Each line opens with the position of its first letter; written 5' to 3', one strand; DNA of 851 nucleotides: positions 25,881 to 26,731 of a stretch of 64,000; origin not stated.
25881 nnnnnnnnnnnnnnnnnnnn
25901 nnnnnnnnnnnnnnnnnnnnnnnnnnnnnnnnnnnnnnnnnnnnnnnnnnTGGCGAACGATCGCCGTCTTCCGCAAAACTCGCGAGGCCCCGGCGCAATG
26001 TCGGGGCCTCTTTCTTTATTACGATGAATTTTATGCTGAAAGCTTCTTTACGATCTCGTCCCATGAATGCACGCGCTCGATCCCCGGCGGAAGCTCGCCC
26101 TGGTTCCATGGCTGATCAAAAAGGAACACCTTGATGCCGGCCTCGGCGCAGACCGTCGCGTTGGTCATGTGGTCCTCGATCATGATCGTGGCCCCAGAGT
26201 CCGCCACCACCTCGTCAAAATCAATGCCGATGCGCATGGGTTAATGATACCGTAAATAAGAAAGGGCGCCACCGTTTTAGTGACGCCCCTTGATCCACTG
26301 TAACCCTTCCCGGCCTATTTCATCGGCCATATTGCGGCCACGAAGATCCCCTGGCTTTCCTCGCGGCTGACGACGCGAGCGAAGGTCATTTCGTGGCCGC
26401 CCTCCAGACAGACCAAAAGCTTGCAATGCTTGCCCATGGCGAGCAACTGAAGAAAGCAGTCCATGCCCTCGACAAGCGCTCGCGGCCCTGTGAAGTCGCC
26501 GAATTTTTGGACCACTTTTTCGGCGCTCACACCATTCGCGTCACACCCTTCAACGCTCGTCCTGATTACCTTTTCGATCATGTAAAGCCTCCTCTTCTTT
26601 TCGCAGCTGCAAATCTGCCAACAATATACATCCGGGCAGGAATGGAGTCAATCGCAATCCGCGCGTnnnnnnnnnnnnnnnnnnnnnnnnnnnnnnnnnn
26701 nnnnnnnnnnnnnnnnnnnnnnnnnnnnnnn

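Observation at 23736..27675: Neighbourhood enriched in nucleotide-phosphohydrolase families (2 Nudix, HIT, HAD-nucleotidase remnant) interleaved with three orphan proteins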

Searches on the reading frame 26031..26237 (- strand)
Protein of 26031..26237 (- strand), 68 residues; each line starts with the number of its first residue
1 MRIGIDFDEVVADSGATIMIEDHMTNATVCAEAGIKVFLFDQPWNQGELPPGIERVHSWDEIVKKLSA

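Call 3: search_protein_families(library=pfam, proteins=[window:26031-26237:-], max_evalue=0.1)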
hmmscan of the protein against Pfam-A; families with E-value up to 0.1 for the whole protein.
window:26031-26237:- (68 aa): 1 family
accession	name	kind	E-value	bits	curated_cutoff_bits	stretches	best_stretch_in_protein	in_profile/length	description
PF06941.18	NT5C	-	0.0076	16.6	24.8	1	15-63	128-171/180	5' nucleotidase, deoxy (Pyrimidine), cytosolic type C protein (NT5C)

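Call 6: search_protein_families(library=ncbifam, proteins=[window:26031-26237:-], max_evalue=0.1)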
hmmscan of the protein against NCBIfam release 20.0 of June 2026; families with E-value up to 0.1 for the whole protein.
window:26031-26237:- (68 aa): 0 families

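Call 37: search_solved_structures(query=window:26034-26237:-, max_evalue=10, show_alignments=4)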
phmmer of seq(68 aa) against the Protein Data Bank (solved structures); distinct sequences matched with E-value up to 10: 24.
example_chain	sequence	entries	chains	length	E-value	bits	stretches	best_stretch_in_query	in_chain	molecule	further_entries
6f0t_A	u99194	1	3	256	1.4e-07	34.4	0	10-53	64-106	Pizza6-SFW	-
6i37_A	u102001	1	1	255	1.7e-07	34.2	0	10-35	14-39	nv1Pizza6-AYW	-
3wwa_A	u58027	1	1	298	2.6e-07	33.5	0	10-35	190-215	Pizza7H protein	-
6i38_A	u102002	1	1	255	3e-07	33.3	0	10-35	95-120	nv2Pizza6-AYW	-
6i3b_A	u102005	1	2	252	5.3e-07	32.6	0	10-35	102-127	cPizza6-AYW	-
6f0q_A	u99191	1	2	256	5.4e-07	32.5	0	10-35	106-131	Pizza6-AYW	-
7zcj_A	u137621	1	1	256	6.7e-07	32.3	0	10-35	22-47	Pizza6-TNH-TSH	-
7zqg_A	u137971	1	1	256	1e-06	31.7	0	10-35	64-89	Pizza6-KSH-TSH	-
7zq2_A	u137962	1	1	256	1.2e-06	31.5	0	10-35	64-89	Pizza6-RSH-TSH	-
6f0s_A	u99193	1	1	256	1.2e-06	31.4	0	10-35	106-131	Pizza6-SYW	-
3ww9_A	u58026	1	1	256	1.3e-06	31.3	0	10-35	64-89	pizza6 protein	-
6qsd_A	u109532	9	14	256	2.3e-06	30.5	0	10-35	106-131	Pizza6S | Pizza6-S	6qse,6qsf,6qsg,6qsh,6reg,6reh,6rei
6rej_A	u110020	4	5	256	2.9e-06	30.2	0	10-35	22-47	Pizza6-SH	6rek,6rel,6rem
6i39_A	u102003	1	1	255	3.5e-06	30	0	10-35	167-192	v31Pizza6-AYW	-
6ren_A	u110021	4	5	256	4.5e-06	29.6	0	10-35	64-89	3fPizza6-SH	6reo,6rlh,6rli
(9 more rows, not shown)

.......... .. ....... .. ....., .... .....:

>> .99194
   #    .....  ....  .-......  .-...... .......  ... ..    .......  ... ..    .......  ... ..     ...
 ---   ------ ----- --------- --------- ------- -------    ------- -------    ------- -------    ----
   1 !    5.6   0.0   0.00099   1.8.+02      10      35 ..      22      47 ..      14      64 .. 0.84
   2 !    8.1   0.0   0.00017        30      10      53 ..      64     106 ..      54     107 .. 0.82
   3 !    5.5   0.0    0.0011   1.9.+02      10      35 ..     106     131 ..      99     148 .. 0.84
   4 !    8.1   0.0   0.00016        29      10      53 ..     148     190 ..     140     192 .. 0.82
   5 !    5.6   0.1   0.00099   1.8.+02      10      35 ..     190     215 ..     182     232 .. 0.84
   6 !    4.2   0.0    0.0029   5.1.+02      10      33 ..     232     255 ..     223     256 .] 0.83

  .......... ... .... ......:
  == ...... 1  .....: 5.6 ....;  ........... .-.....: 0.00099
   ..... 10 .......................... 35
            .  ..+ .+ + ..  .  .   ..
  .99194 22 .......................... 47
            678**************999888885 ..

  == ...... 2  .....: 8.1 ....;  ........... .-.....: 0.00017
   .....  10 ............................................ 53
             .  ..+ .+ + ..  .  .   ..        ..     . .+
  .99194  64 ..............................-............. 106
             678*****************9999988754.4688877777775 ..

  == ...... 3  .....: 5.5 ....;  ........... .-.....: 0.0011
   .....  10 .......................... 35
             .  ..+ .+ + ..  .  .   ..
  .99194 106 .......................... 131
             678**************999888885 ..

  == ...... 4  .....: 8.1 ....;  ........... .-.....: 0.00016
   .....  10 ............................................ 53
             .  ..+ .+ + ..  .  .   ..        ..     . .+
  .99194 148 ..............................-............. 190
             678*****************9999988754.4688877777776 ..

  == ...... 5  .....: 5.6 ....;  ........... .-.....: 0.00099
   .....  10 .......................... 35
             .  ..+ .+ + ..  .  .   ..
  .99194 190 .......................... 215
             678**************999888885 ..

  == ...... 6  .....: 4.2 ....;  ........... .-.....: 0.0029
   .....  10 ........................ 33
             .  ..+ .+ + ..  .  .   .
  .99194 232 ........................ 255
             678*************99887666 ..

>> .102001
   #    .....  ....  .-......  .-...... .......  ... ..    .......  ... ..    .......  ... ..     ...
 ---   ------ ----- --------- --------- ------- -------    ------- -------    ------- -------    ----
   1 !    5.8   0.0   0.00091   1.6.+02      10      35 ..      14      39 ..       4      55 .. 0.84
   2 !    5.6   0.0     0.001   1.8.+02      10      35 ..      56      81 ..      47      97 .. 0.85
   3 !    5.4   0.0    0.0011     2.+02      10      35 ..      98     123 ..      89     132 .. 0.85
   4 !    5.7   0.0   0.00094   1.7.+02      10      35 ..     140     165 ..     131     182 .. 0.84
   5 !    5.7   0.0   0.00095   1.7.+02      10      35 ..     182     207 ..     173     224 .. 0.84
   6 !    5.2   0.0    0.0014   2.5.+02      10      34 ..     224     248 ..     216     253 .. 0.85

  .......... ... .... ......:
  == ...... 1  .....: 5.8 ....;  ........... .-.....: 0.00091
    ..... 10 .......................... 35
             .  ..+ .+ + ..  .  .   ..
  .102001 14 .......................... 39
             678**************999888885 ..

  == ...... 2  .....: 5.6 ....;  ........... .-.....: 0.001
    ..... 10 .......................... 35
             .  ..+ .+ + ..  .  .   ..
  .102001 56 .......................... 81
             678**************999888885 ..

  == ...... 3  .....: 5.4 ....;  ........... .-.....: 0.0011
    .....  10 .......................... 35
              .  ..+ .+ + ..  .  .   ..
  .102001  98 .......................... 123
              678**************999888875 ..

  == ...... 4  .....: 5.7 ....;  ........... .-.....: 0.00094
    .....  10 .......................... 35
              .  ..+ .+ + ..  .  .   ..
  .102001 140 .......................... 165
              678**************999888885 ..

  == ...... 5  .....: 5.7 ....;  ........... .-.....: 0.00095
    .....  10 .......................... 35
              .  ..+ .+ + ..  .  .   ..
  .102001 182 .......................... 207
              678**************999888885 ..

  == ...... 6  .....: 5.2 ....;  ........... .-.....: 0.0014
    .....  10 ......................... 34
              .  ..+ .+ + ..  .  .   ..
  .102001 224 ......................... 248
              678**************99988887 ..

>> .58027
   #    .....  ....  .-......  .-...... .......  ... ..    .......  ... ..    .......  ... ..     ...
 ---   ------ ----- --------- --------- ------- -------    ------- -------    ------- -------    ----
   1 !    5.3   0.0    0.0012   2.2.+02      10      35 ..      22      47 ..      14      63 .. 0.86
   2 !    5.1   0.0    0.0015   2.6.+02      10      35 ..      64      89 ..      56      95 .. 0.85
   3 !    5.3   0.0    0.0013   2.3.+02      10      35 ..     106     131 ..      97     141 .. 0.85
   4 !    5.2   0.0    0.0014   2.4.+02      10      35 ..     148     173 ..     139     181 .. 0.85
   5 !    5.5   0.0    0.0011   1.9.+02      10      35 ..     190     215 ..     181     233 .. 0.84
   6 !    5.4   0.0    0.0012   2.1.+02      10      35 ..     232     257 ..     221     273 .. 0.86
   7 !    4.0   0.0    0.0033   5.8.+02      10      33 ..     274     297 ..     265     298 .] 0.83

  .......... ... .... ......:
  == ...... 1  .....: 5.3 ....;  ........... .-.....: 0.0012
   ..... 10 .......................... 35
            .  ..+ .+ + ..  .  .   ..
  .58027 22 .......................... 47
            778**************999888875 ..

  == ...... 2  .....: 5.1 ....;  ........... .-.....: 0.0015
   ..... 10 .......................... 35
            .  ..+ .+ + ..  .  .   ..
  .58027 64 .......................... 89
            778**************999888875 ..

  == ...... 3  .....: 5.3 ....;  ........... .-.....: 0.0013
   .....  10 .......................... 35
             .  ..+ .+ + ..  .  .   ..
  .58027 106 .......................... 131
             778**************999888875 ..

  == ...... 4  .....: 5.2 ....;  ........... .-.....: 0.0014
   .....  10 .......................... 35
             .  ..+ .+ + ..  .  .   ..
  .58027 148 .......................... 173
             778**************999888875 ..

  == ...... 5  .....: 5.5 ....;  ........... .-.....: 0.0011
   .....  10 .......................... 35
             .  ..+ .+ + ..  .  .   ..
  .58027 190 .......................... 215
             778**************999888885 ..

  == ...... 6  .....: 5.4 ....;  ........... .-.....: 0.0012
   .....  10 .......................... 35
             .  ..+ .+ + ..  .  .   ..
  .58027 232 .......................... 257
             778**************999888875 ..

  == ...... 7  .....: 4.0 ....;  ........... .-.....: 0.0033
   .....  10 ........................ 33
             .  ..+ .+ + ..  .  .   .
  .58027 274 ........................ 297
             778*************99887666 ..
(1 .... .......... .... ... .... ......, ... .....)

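Call 40: search_protein_families(library=padloc, proteins=[window:26031-26237:-], max_evalue=0.01)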
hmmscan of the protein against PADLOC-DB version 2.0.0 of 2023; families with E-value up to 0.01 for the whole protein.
window:26031-26237:- (68 aa): 0 families

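Call 41: search_protein_families(library=phrogs, proteins=[window:26031-26237:-], max_evalue=0.01)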
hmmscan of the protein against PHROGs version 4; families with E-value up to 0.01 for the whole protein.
window:26031-26237:- (68 aa): 2 families
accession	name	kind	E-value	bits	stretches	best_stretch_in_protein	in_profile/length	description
phrog_420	-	unknown function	1.9e-11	45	1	18-67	153-203/267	unknown function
phrog_37590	-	unknown function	0.00039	20.6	1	13-64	287-337/341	-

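Call 75: find_related_loci(query=window:26031-26237:-, collection=viral_contigs, flank=1500)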
Query window:26031-26237:- (68 aa) in viral_contigs; peptide patterns used: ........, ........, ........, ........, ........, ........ (x = any residue, [..] = any of these).
3 stretches matched a pattern, but none encodes a relative of the query by tblastn (E <= 1e-3).

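Call 76: search_dna_similar(query=window:26034-26237:-, collection=phages, mode=protein, max_evalue=0.001, max_rows=10)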
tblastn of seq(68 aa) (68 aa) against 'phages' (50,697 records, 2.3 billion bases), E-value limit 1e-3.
Records with a match: 13; places in all: 13; records where one place covers at least 80% of the query: 10.
Best place of each record, by identity: <60% 13.
By first word of the organism name: Gordonia 10; Thermus 3.
By host as written in the record: Gordonia terrae 3612 9; Thermus thermophilus HB27 2; Gordonia terrae CAG3 1; Thermus thermophilus HB8 1.
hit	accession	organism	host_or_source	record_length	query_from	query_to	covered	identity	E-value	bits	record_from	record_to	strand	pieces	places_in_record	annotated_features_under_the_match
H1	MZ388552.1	Gordonia phage Norvs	Gordonia terrae 3612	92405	3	64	91%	32.8%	5e-4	41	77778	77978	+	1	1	142: hypothetical protein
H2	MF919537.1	Gordonia phage Toniann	Gordonia terrae 3612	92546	3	64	91%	32.8%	5e-4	41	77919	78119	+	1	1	phosphatase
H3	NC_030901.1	Gordonia phage ClubL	Gordonia terrae 3612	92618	3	64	91%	32.8%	5e-4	41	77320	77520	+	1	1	144: phosphatase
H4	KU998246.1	Gordonia phage ClubL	Gordonia terrae 3612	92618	3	64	91%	32.8%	5e-4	41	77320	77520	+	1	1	144: phosphatase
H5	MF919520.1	Gordonia phage Lozinak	Gordonia terrae 3612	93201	3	64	91%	32.8%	5e-4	41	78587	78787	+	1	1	phosphatase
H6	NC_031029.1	Gordonia phage Cucurbita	Gordonia terrae 3612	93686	3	64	91%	32.8%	5e-4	41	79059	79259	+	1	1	143: phosphatase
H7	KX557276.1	Gordonia phage Cucurbita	Gordonia terrae 3612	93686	3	64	91%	32.8%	5e-4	41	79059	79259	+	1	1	143: phosphatase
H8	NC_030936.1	Gordonia phage Bachita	Gordonia terrae 3612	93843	3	64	91%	32.8%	5e-4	41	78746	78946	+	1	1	147: phosphatase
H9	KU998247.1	Gordonia phage Bachita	Gordonia terrae 3612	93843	3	64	91%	32.8%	5e-4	41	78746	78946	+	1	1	147: phosphatase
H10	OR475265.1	Gordonia phage Culver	Gordonia terrae CAG3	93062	3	64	91%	32.8%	6e-4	41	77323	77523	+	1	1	144: 5' nucleotidase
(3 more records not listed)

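Call 77: get_annotated_region(hit=H3, flank=800)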
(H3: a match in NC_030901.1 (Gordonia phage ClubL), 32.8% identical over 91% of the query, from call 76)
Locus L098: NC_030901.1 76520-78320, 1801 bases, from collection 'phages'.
description: Gordonia phage ClubL, complete genome.
organism: Gordonia phage ClubL (NCBI taxid 1838065)
taxonomy: Viruses; Duplodnaviria; Heunggongvirae; Uroviricota; Caudoviricetes; Smoothievirus; Smoothievirus clubL
host: Gordonia terrae 3612; source: soil; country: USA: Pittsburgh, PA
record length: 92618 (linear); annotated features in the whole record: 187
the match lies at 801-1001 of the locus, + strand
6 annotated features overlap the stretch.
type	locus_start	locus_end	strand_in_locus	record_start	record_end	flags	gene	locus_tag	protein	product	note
CDS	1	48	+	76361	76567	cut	140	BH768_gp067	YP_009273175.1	ATPase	-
CDS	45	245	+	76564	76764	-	141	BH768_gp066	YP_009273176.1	DNA helicase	-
CDS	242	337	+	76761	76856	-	142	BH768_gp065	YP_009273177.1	hypothetical protein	-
CDS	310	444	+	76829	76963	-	143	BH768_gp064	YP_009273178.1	helicase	-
CDS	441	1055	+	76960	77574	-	144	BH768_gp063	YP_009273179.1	phosphatase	-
CDS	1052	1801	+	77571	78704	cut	145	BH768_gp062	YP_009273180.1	hypothetical protein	-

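Call 79: search_protein_families(library=pfam, proteins=[L098:441-1055:+], max_evalue=0.01)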
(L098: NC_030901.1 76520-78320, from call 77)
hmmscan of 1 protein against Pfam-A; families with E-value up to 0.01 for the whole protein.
L098:441-1055:+ (204 aa): 1 family
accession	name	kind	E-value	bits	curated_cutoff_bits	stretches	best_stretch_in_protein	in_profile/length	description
PF06941.18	NT5C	-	4e-08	33.8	24.8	1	82-169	71-156/180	5' nucleotidase, deoxy (Pyrimidine), cytosolic type C protein (NT5C)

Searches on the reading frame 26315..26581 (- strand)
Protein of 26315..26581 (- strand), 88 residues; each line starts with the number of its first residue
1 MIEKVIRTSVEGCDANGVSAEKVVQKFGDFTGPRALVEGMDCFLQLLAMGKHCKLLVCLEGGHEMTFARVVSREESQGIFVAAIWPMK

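Call 3: search_protein_families(library=pfam, proteins=[window:26315-26581:-], max_evalue=0.1)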
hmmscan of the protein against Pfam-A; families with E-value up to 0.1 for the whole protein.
window:26315-26581:- (88 aa): 0 families

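Call 6: search_protein_families(library=ncbifam, proteins=[window:26315-26581:-], max_evalue=0.1)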
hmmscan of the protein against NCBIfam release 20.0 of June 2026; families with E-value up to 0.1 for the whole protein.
window:26315-26581:- (88 aa): 0 families

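Call 40: search_protein_families(library=padloc, proteins=[window:26315-26581:-], max_evalue=0.01)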
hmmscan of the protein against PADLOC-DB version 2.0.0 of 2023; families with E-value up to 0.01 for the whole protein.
window:26315-26581:- (88 aa): 0 families

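Call 41: search_protein_families(library=phrogs, proteins=[window:26315-26581:-], max_evalue=0.01)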
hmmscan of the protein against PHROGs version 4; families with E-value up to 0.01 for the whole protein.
window:26315-26581:- (88 aa): 0 families

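Call 46: find_related_loci(query=window:26315-26581:-, collection=metagenome_contigs, flank=6000)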
Query window:26315-26581:- (88 aa) in metagenome_contigs; peptide patterns used: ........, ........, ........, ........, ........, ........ (x = any residue, [..] = any of these).
129 stretches matched a pattern, but none encodes a relative of the query by tblastn (E <= 1e-3).

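Call 47: find_related_loci(query=window:26315-26581:-, collection=viral_contigs, flank=6000)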
Query window:26315-26581:- (88 aa) in viral_contigs; peptide patterns used: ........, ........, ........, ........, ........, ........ (x = any residue, [..] = any of these).
4 stretches matched a pattern, but none encodes a relative of the query by tblastn (E <= 1e-3).
